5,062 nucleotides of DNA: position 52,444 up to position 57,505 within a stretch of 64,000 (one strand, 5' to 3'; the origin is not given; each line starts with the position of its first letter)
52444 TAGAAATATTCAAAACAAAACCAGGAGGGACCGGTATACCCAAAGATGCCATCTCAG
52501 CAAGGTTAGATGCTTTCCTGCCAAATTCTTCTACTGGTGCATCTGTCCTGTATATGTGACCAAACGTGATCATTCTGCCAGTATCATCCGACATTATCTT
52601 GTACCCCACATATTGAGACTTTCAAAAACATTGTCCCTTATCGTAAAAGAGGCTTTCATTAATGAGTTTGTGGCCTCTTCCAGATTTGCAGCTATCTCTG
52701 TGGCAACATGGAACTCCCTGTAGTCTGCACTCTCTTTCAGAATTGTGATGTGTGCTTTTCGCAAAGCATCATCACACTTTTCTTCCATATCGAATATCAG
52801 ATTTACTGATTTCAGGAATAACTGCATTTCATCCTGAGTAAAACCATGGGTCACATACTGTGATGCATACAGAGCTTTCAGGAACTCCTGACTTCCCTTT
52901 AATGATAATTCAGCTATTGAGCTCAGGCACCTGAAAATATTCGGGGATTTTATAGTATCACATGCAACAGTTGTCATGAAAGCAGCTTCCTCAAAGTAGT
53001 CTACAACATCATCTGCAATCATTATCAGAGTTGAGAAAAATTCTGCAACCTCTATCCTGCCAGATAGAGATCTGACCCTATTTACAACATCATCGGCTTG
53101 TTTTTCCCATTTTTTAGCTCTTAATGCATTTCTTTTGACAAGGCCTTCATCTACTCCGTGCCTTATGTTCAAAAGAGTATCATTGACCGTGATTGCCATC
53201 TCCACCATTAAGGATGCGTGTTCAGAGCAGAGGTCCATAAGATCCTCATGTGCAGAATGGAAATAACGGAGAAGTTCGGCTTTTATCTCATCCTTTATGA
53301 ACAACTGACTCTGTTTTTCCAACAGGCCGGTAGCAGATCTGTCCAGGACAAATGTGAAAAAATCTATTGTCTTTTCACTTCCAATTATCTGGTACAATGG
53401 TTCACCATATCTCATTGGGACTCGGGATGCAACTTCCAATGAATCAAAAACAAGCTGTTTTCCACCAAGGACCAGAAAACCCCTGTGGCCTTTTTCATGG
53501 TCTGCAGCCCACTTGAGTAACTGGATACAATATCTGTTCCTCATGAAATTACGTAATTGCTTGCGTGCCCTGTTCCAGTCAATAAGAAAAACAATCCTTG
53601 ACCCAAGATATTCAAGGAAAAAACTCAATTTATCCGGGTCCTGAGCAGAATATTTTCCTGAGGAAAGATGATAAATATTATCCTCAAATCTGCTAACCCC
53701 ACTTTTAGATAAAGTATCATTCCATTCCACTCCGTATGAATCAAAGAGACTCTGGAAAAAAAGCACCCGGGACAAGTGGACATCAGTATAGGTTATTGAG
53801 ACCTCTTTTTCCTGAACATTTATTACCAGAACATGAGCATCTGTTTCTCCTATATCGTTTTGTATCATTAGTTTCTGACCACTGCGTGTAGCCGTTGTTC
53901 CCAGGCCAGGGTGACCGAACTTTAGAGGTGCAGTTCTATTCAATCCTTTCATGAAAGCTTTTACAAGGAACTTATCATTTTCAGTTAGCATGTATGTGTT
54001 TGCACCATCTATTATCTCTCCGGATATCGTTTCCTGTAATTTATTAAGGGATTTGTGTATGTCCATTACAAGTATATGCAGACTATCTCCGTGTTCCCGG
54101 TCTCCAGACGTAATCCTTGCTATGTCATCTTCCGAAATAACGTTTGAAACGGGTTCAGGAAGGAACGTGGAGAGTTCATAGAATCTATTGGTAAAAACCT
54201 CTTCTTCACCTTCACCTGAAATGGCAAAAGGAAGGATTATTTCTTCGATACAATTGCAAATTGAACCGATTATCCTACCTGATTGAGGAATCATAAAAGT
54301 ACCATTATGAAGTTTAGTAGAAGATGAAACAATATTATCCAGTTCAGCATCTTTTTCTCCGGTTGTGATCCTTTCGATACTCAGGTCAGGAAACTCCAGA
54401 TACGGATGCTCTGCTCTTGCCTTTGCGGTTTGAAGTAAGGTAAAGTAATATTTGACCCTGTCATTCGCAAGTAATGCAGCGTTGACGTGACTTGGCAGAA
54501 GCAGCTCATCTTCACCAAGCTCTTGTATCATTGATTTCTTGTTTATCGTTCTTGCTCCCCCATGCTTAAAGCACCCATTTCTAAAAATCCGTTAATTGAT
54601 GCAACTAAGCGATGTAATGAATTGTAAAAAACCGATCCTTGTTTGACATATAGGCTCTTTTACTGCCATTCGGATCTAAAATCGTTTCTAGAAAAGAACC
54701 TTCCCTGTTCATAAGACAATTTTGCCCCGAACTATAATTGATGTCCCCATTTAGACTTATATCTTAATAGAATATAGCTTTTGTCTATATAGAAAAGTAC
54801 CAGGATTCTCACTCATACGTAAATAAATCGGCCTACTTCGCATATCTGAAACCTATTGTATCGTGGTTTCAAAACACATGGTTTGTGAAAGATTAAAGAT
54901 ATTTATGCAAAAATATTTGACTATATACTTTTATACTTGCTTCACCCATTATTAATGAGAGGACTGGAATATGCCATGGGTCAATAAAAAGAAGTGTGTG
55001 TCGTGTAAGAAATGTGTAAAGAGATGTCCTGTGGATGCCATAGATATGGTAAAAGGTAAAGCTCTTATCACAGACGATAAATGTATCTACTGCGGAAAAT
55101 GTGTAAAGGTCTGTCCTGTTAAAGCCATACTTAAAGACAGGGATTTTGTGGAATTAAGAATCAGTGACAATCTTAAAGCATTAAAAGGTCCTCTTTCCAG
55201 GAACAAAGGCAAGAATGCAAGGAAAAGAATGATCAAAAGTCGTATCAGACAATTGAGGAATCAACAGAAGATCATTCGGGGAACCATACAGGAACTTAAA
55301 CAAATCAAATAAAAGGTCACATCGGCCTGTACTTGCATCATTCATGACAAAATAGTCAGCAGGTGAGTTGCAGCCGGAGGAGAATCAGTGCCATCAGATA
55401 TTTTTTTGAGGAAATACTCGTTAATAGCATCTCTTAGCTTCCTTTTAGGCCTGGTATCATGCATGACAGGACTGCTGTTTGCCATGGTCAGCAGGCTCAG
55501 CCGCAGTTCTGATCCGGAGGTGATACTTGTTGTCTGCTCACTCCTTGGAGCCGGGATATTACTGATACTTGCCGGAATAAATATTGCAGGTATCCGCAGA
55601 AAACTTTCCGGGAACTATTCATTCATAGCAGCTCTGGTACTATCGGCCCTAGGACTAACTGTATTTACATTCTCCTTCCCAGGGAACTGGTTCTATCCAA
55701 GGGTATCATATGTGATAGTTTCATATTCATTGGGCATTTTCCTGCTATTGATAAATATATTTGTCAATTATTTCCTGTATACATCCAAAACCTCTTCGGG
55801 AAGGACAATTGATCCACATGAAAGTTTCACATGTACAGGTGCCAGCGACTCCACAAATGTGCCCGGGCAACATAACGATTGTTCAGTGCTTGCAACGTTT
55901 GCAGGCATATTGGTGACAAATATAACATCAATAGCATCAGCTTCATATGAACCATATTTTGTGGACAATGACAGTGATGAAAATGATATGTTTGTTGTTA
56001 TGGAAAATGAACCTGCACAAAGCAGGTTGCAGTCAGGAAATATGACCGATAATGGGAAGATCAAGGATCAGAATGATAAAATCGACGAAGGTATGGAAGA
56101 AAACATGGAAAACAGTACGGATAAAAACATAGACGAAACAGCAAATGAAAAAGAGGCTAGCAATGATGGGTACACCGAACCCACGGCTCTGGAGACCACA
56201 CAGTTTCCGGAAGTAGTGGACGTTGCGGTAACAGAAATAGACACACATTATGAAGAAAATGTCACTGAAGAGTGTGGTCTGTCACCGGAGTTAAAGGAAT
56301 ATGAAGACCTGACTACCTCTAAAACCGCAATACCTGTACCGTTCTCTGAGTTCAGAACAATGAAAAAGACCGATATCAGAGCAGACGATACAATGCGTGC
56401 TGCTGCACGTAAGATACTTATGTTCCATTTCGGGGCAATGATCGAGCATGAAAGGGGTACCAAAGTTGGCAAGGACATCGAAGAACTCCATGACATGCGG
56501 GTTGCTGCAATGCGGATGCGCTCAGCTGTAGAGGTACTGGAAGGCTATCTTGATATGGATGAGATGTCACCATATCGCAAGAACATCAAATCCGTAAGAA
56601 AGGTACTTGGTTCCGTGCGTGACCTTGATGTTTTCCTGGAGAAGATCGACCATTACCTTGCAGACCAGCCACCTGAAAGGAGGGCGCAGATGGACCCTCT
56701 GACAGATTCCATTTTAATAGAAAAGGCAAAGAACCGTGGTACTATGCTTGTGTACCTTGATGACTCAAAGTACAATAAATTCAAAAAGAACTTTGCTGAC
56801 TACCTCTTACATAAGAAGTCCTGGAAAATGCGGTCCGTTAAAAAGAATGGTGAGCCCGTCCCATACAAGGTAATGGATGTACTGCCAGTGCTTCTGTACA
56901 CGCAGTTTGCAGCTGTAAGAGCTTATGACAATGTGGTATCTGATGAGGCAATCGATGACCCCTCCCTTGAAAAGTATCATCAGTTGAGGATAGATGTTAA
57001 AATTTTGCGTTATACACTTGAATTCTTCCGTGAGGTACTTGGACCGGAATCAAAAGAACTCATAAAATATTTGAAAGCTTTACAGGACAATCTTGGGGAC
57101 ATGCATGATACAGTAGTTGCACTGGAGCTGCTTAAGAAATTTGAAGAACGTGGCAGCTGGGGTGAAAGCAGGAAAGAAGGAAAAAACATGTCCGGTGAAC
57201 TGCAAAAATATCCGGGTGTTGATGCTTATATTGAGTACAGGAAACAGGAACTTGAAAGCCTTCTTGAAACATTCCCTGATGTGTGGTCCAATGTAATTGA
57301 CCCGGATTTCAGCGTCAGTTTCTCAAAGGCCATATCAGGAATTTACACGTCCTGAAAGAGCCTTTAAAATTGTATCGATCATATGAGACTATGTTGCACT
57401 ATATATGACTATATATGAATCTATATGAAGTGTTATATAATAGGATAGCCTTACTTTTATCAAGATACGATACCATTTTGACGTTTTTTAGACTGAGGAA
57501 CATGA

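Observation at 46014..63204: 17-kb polyphosphate island combining synthesis, degradation, granule-binding, membrane, redox and cytoskeleton-like genes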

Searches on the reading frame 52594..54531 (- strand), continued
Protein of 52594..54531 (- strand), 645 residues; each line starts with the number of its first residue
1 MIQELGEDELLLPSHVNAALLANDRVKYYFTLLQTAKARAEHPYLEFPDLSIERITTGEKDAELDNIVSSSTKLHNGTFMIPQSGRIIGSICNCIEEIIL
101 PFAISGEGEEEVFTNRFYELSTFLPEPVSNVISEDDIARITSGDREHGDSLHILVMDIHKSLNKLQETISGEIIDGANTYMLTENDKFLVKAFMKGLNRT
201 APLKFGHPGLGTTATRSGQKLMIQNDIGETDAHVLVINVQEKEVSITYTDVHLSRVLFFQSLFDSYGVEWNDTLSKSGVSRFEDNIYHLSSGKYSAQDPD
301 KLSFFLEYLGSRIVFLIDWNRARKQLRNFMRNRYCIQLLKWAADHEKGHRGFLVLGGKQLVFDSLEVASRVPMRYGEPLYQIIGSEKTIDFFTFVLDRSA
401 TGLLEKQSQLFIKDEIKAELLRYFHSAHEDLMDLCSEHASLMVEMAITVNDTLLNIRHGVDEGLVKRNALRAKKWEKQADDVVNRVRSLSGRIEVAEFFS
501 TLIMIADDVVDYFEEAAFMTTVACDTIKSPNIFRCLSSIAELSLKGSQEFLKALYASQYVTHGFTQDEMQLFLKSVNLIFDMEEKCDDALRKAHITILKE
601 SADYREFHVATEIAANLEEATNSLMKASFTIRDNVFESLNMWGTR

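Call 70: find_encoding_contigs(protein=P0109, flank=10000, max_places=1)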
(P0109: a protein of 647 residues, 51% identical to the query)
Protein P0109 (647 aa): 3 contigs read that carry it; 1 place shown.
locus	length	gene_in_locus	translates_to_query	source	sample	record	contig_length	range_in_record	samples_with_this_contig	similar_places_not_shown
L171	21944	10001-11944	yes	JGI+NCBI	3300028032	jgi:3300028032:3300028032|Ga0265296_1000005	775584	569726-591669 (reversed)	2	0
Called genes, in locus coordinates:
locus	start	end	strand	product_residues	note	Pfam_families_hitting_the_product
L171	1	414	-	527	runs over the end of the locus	PF02541:Ppx-GppA, PF21447:Ppx-GppA_III, PF01966:HD (faint)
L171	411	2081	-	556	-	PF05235:CHAD, PF21447:Ppx-GppA_III, PF01966:HD (weak)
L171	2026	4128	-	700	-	PF13089:PP_kinase_N, PF13091:PLDc_2 (faint), PF02503:PP_kinase, PF17941:PP_kinase_C_1, PF13090:PP_kinase_C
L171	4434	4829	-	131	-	-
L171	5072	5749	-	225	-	PF09888:DUF2115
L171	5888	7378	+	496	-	PF00682:HMGL-like, PF22617:HCS_D2, PF08502:LeuA_dimer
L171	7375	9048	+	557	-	PF02776:TPP_enzyme_N, PF00205:TPP_enzyme_M, PF02775:TPP_enzyme_C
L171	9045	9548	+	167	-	PF01842:ACT, PF13291:ACT_4 (weak), PF22629:ACT_AHAS_ss, PF13710:ACT_5, PF10369:ALS_ss_C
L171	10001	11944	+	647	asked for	-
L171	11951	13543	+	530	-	PF01326:PPDK_N, PF00391:PEP-utilizers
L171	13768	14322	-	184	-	PF00352:TBP, PF11858:DUF3378 (faint), PF00352:TBP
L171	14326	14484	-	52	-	-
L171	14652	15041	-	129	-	-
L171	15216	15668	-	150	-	-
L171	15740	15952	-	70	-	-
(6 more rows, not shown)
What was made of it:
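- Methanoregula, 6 kb from ppk1-CHAD-ppx (call 70).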

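Call 72: find_encoding_contigs(protein=P0026, flank=8000, max_places=1)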
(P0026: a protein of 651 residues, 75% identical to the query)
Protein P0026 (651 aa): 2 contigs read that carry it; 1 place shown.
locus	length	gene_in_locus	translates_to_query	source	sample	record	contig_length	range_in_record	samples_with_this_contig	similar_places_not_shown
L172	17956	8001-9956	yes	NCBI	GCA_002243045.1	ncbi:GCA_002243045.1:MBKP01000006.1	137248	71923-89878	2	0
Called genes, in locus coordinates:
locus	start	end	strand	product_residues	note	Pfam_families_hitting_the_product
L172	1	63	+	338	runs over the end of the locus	PF12840:HTH_20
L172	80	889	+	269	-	PF01416:PseudoU_synth_1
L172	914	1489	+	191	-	PF01863:YgjP-like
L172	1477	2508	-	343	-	PF01555:N6_N4_Mtase (faint), PF01170:UPF0020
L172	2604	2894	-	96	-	PF08827:DUF1805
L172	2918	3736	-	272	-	-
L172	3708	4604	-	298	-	PF00557:Peptidase_M24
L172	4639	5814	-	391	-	PF00557:Peptidase_M24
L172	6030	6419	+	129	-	PF18902:DUF5658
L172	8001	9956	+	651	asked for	-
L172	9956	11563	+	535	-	PF01326:PPDK_N, PF00391:PEP-utilizers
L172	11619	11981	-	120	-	PF04430:DUF498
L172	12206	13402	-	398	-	PF01941:AdoMet_Synthase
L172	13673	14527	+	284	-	PF01634:HisG, PF08029:HisG_C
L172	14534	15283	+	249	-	PF00977:His_biosynth, PF00478:IMPDH (faint), PF01207:Dus (faint), PF02581:TMP-TENI (faint), PF03060:NMO (faint), PF01180:DHO_dh (weak)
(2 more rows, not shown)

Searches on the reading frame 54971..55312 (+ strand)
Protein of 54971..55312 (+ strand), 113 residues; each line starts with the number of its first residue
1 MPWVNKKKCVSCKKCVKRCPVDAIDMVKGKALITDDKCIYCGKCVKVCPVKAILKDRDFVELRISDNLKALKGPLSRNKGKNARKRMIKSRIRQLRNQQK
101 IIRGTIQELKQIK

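Call 3: search_protein_families(library=pfam, proteins=[window:54971-55312:+], max_evalue=0.01)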
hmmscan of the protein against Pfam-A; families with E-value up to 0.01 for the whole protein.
window:54971-55312:+ (113 aa): 16 families
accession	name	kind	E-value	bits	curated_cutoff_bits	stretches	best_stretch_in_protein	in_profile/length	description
PF00037.32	Fer4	-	3.3e-16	58.8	21.1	2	33-53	3-23/24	4Fe-4S binding domain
PF14697.11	Fer4_21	-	3e-14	53.3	35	2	4-53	3-57/59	4Fe-4S dicluster domain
PF13237.11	Fer4_10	-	4.2e-12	46.2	25.5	1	2-49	2-53/53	4Fe-4S dicluster domain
PF13484.11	Fer4_16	-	1.6e-11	45.3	30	2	37-73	1-39/66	4Fe-4S double cluster binding domain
PF12838.12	Fer4_7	-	1.9e-10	41.5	27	1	8-52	1-52/52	4Fe-4S dicluster domain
PF12837.12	Fer4_6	-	5e-10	39.3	25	2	33-53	4-24/24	4Fe-4S binding domain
PF13187.11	Fer4_9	-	1.1e-09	38.6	27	1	8-53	1-52/52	4Fe-4S dicluster domain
PF12797.12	Fer4_2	-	7.5e-09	35.4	24.5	2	2-21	3-22/22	4Fe-4S binding domain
PF25160.1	LdpA_Fe-S-bd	-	2.3e-07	30.9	27.6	1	12-54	5-44/49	LdpA Fe-S cluster-binding domain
PF13183.11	Fer4_8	-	1.5e-06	29.1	27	1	36-55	3-22/68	4Fe-4S dicluster domain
PF12798.12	Fer4_3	-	1.6e-06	28.9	27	1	38-52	1-15/15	4Fe-4S binding domain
PF12800.12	Fer4_4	-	8.3e-06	26.2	24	1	36-50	2-16/17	4Fe-4S binding domain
PF13534.11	Fer4_17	-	0.0018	19.3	22.2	0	37-53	1-17/61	4Fe-4S dicluster domain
PF13746.11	Fer4_18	-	0.0022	18.6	27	1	6-48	58-95/114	4Fe-4S dicluster domain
PF13370.11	Fer4_13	-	0.0025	18.9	24.5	0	35-49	2-17/58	4Fe-4S single cluster domain of Ferredoxin I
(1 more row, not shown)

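Call 17: search_protein_families(library=ncbifam, proteins=[window:54971-55312:+], max_evalue=0.01)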
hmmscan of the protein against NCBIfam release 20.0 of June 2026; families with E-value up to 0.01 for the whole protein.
window:54971-55312:+ (113 aa): 103 families (the best 25 are shown)
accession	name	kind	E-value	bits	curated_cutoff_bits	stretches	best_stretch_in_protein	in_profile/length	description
NF058577.1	FdxA_fam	equivalog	1.6e-14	53.8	65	1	1-52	1-52/52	4Fe-4S ferredoxin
TIGR02700.1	flavo_MJ0208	hypoth_equivalog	2e-13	50.2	251.35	1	4-64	145-204/234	dihydromethanopterin reductase (acceptor)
NF045874.1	Vhu_polyferre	exception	2.1e-13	49.8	600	1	5-54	126-175/381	F420-non-reducing hydrogenase associated-polyferredoxin VhuB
TIGR04105.1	FeFe_hydrog_B1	subfamily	2.7e-12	46.1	450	1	7-55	114-161/462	monomeric [FeFe] hydrogenase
NF045490.1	FdxA_Protbact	equivalog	3e-12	46.7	135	1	1-61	1-63/104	ferredoxin FdxA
NF006221.0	PRK08348.1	subfamily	3.5e-12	46.2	124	1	5-86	42-124/136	NADH-plastoquinone oxidoreductase subunit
NF038196.1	ferrodoxin_EFR1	subfamily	6.5e-12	46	75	1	4-54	182-230/242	EFR1 family ferrodoxin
NF045480.1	FdxA_Actino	equivalog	8.9e-12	45.2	125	1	2-60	2-62/107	ferredoxin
TIGR01944.1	rnfB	subfamily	1.6e-11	44.1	68.7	2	30-57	107-134/190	RnfABCDGE type electron transport complex subunit B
NF005504.0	PRK07118.1-3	equivalog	2.5e-11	43.5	437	1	7-55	219-267/293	Fe-S cluster domain-containing protein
NF040770.1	hetero_SS_HdrA2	exception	6e-11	41.2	1100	1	3-71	573-640/777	CoB-CoM heterodisulfide reductase HdrA2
NF004541.0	PRK05888.2-2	equivalog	9.2e-11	41.9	217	1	6-76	60-133/168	NADH-quinone oxidoreductase subunit NuoI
TIGR03294.1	FrhG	equivalog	1.7e-10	41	245.5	1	4-52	171-219/228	coenzyme F420 hydrogenase subunit gamma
NF041836.1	rnfB_Methano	equivalog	2.2e-10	40.4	445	1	5-53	214-262/265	Rnf electron transport complex subunit RnfB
TIGR04041.1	activase_YjjW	hypoth_equivalog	2.2e-10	40.4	250.2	1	6-59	40-93/276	YjjW family glycine radical enzyme activase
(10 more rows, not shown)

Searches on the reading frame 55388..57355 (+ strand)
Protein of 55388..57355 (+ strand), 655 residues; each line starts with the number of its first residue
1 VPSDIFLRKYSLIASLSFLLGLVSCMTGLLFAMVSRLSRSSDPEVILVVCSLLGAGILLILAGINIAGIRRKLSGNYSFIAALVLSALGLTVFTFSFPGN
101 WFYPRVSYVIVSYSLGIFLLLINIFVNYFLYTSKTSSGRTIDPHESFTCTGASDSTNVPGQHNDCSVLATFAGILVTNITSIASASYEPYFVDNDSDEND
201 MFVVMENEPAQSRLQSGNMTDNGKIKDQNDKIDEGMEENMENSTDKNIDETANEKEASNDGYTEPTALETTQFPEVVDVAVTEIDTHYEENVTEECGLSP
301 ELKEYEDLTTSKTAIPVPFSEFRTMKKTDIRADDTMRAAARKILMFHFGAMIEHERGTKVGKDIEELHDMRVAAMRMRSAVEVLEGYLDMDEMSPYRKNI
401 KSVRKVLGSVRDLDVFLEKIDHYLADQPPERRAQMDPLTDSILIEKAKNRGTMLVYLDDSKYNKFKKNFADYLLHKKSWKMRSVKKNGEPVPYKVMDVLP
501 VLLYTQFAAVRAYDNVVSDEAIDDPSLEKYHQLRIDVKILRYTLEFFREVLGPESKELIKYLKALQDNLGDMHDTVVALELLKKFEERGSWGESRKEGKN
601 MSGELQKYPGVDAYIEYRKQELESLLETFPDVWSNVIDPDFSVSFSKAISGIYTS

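Call 3: search_protein_families(library=pfam, proteins=[window:55388-57355:+], max_evalue=0.01)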
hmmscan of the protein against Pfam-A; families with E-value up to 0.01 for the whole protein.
window:55388-57355:+ (655 aa): 2 families
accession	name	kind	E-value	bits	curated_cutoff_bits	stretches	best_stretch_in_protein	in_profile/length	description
PF05235.19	CHAD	-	1.7e-51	175.8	25.6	1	343-582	2-227/228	CHAD domain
PF23600.1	DUF7139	-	0.00024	21.2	30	1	17-128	26-141/150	Domain of unknown function (DUF7139)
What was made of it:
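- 55388..57355 (+): Membrane-anchored CHAD protein: 4 transmembrane helices, an acidic linker of about 200 aa, then the CHAD polyphosphate-binding domain (residues 343-582). Pfam CHAD, 175.8 bits (call 3).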

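Call 17: search_protein_families(library=ncbifam, proteins=[window:55388-57355:+], max_evalue=0.01)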
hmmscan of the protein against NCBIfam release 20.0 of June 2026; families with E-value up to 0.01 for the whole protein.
window:55388-57355:+ (655 aa): 0 families
